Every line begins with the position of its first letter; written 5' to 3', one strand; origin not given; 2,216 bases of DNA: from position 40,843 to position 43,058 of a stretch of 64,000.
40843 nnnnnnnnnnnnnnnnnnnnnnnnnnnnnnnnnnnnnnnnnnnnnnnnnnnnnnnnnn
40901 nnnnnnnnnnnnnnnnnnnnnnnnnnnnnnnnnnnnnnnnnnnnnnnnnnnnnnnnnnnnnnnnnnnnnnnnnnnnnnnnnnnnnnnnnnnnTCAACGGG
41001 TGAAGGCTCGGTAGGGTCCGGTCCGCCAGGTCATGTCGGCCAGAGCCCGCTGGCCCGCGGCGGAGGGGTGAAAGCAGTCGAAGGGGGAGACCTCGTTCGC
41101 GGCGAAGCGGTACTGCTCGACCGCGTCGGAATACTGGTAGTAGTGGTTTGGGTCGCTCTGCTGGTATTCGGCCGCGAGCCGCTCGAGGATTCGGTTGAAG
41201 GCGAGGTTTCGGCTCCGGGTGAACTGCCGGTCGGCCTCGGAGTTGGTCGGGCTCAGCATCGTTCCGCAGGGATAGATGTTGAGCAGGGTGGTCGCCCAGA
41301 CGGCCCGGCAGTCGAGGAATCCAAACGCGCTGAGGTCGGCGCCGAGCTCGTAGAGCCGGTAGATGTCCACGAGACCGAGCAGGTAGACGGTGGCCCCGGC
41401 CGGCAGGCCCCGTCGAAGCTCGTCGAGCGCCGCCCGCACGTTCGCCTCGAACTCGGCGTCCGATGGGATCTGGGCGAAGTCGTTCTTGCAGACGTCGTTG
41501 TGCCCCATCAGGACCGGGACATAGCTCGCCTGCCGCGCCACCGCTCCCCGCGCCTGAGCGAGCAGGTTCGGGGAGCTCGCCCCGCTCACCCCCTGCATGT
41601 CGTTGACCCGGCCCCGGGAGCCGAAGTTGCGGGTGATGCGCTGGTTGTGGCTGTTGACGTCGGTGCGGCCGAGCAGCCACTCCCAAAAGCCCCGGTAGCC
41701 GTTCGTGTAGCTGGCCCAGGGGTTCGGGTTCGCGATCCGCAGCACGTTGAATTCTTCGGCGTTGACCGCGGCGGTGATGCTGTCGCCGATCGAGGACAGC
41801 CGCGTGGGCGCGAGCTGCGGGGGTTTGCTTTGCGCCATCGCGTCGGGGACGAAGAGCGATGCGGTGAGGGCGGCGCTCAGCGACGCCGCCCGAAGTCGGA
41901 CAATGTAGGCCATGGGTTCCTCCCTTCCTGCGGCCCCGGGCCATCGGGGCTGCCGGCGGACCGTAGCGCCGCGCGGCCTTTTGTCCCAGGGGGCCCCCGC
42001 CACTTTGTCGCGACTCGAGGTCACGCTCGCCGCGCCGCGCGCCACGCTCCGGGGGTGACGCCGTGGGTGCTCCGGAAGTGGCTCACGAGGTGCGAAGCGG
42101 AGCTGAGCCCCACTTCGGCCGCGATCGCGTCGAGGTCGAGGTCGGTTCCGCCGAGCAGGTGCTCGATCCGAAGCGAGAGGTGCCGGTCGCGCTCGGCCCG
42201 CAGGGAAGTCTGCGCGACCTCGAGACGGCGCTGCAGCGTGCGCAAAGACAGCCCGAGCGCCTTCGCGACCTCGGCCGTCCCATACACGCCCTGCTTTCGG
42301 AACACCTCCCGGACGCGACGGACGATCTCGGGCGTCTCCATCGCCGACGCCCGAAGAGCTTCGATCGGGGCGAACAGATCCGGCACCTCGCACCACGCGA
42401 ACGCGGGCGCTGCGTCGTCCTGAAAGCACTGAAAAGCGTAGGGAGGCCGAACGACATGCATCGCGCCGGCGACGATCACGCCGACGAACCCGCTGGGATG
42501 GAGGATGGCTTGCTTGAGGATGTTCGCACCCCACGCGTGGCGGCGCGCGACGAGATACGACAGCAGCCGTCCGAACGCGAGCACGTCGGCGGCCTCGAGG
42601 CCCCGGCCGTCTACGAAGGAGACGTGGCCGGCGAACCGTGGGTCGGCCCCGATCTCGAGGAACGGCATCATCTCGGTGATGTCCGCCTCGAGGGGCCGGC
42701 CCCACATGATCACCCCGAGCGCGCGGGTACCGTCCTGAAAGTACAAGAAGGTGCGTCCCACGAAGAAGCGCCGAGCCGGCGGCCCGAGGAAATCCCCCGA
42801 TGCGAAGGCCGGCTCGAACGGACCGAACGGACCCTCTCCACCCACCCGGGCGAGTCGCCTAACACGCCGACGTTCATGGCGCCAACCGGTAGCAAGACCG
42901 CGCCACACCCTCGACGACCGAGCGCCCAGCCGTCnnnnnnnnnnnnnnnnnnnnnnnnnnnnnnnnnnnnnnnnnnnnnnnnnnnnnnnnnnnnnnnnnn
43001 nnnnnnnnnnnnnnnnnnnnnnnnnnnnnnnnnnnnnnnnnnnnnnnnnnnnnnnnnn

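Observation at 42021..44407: AraC regulator divergent from a secreted HEMLH protein with an 18-Cys C-terminal module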

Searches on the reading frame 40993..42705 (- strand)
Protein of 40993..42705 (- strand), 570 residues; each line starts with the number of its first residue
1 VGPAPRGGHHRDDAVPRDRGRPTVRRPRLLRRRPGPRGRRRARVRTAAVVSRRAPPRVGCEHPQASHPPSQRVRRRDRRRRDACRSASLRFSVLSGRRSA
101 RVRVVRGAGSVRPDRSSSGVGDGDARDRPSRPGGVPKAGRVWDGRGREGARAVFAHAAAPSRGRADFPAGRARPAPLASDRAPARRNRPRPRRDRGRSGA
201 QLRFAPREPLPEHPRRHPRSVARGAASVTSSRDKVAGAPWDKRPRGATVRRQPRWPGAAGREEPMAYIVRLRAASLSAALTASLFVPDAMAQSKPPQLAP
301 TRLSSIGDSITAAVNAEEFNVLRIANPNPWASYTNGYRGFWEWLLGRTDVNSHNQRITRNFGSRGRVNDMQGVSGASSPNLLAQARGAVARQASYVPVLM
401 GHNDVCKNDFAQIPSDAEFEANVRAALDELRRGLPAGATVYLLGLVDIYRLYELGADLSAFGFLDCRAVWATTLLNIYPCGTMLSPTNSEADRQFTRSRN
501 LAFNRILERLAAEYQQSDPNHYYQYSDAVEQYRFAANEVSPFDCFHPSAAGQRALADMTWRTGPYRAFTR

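Call 3: search_protein_families(library=pfam, proteins=[window:40993-42705:-], max_evalue=1)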
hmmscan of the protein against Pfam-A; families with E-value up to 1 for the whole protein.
window:40993-42705:- (570 aa): 2 families
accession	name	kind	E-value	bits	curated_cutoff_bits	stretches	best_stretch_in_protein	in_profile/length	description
PF13472.12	Lipase_GDSL_2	-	5.8e-15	56.7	32.9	1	306-554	2-178/178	GDSL-like Lipase/Acylhydrolase family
PF00657.28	Lipase_GDSL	-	1e-13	52.4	23.6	1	306-557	4-206/208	GDSL-like Lipase/Acylhydrolase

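Call 4: search_protein_families(library=ncbifam, proteins=[window:40993-42705:-], max_evalue=1)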
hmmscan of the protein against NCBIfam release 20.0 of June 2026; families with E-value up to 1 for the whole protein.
window:40993-42705:- (570 aa): 0 families

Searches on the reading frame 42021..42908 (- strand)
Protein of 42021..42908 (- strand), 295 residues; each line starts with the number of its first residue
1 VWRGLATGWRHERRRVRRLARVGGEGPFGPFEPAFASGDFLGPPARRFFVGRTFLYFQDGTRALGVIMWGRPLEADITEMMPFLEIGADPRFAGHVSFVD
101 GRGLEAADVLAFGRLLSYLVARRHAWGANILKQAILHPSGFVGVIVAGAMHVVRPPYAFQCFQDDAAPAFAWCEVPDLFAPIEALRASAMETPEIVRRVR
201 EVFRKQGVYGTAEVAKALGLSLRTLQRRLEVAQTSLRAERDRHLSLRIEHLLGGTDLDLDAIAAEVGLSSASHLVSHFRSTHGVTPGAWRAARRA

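Call 3: search_protein_families(library=pfam, proteins=[window:42021-42908:-], max_evalue=1)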
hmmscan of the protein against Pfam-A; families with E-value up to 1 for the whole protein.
window:42021-42908:- (295 aa): 14 families
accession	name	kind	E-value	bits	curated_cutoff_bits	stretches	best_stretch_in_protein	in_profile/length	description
PF12833.13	HTH_18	-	4.1e-13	49.9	33.6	1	215-291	2-79/80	Helix-turn-helix domain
PF00165.29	HTH_AraC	-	5.5e-07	30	26.6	1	255-290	7-41/42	Bacterial regulatory helix-turn-helix proteins, AraC family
PF07638.17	Sigma70_ECF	-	0.0021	18.4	21.1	1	191-239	136-182/185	ECF sigma factor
PF02954.25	HTH_8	-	0.011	15.9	22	1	212-230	22-40/42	Bacterial regulatory protein, Fis family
PF00440.29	TetR_N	-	0.012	15.8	24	0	200-225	6-33/47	Bacterial regulatory proteins, tetR family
PF20714.3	HTH_64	-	0.025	15.2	27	1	198-231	5-39/65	DpiA-like helix-turn-helix domain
PF20432.4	Xre-like-HTH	-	0.058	14.1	25.8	1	211-229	26-50/63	Antitoxin Xre-like helix-turn-helix domain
PF13384.12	HTH_23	-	0.064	13.6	24.6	1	208-228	17-37/50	Homeodomain-like domain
PF12728.13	HTH_17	-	0.14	12.9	27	1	209-227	2-20/51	Helix-turn-helix domain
PF04967.18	HTH_10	-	0.17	12.2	23.1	0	211-236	26-51/53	HTH DNA binding domain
PF07900.17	DUF1670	-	0.21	11.4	25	1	184-230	81-127/220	Protein of unknown function (DUF1670)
PF08280.17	HTH_Mga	-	0.35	11.3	23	1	211-230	22-41/59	M protein trans-acting positive regulator (MGA) HTH domain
PF13412.12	HTH_24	-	0.6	10.2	21.9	1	212-230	21-39/48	Winged helix-turn-helix DNA-binding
PF13404.12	HTH_AsnC-type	-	0.65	10.3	27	1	211-229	20-38/42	AsnC-type helix-turn-helix domain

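Call 4: search_protein_families(library=ncbifam, proteins=[window:42021-42908:-], max_evalue=1)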
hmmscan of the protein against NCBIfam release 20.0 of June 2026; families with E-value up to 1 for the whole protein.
window:42021-42908:- (295 aa): 14 families
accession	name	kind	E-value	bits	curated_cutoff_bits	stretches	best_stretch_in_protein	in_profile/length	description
NF050186.1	TransRegGliRPseudo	equivalog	7.5e-11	42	570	1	194-294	235-338/338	AraC family transcriptional regulator GliR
NF049968.1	QhpR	equivalog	1.4e-10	40.8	250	1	190-290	181-284/284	AraC-like transcriptional regulator QhpR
NF006902.0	PRK09393.1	equivalog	6.5e-07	28.8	425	1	209-292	237-321/327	transcriptional regulator FtrA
NF053784.1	TranRegCyprAlk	equivalog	1.5e-06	27.9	500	1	204-290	248-334/336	transcriptional regulator CypR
NF011964.0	PRK15435.1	equivalog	0.00022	20.3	345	1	208-295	52-137/354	bifunctional DNA-binding transcriptional regulator/O6-methylguanine-DNA methyltransferase Ada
NF010028.0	PRK13503.1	equivalog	0.00034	20.1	288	1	212-293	191-273/278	HTH-type transcriptional activator RhaS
NF052534.1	RzbtTranRegRhrA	equivalog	0.0018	17.6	500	1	205-291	221-309/312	rhizobactin biosynthesis transcriptional regulator RhrA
NF040705.1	sigma_mbnA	exception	0.0033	17.1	350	1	177-236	96-154/272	methanobactin precursor domain-containing sigma factor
NF007860.0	PRK10572.1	equivalog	0.0099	14.8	208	1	172-294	112-236/292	arabinose operon transcriptional regulator AraC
NF047788.1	TransRegPocR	equivalog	0.011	15.1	500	1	249-292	247-290/296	transcriptional regulator PocR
NF007243.0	PRK09685.1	equivalog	0.024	14.1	199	1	213-292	220-301/303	transcriptional regulator FeaR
TIGR02985.1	Sig70_bacteroi1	subfamily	0.042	14.1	126.4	1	197-238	117-160/162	RNA polymerase sigma-70 factor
TIGR02293.1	TAS_TIGR02293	hypoth_equivalog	0.068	12.9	57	1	210-240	38-67/133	putative toxin-antitoxin system antitoxin component, TIGR02293 family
NF047455.1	TF_Staph_AryK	equivalog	0.15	10.2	850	1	249-293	212-259/759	transcriptional regulator AryK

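Call 15: list_cluster_members(proteins=[P0001, window:42021-42845:-])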
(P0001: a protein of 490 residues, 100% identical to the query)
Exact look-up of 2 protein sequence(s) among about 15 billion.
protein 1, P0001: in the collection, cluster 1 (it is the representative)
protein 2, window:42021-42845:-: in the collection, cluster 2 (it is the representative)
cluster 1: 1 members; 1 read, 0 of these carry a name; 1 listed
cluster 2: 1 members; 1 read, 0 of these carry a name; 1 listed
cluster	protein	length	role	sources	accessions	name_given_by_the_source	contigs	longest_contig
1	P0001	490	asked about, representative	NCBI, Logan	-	-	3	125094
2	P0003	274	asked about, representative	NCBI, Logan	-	-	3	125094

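Call 49: search_protein_families(library=padloc, proteins=[window:42021-42845:-], max_evalue=1)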
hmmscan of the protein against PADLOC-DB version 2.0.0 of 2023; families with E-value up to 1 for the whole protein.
window:42021-42845:- (274 aa): 2 families
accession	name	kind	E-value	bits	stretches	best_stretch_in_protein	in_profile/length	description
PDLC03952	RmrA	-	0.0065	13.3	1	160-224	327-391/395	-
PDLC04133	mad1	-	0.048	12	1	188-208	6-26/60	mads_1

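Call 96: search_solved_structures(query=window:42021-42845:-, max_evalue=0.01, show_alignments=0)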
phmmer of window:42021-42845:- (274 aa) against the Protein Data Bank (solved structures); distinct sequences matched with E-value up to 0.01: 4.
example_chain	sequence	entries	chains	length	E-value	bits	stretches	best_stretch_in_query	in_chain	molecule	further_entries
3w6v_A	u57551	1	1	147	0.0019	20.9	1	196-274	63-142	AdpA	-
1wpk_A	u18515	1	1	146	0.0058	19.3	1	178-274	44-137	ADA regulatory protein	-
1u8b_A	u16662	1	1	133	0.0066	19.2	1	179-274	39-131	Ada polyprotein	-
1zgw_A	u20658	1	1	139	0.0069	19.1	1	179-274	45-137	Ada polyprotein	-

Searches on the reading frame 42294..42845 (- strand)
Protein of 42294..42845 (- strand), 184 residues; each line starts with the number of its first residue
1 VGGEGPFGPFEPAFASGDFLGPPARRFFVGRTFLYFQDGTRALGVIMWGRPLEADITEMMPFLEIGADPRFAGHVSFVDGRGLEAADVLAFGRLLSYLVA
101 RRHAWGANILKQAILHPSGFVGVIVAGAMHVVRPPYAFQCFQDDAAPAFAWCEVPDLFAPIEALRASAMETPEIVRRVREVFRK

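Call 78: search_protein_families(library=pfam, proteins=[window:42294-42845:-], max_evalue=1)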
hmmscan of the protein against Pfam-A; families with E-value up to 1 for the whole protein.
window:42294-42845:- (184 aa): 0 families
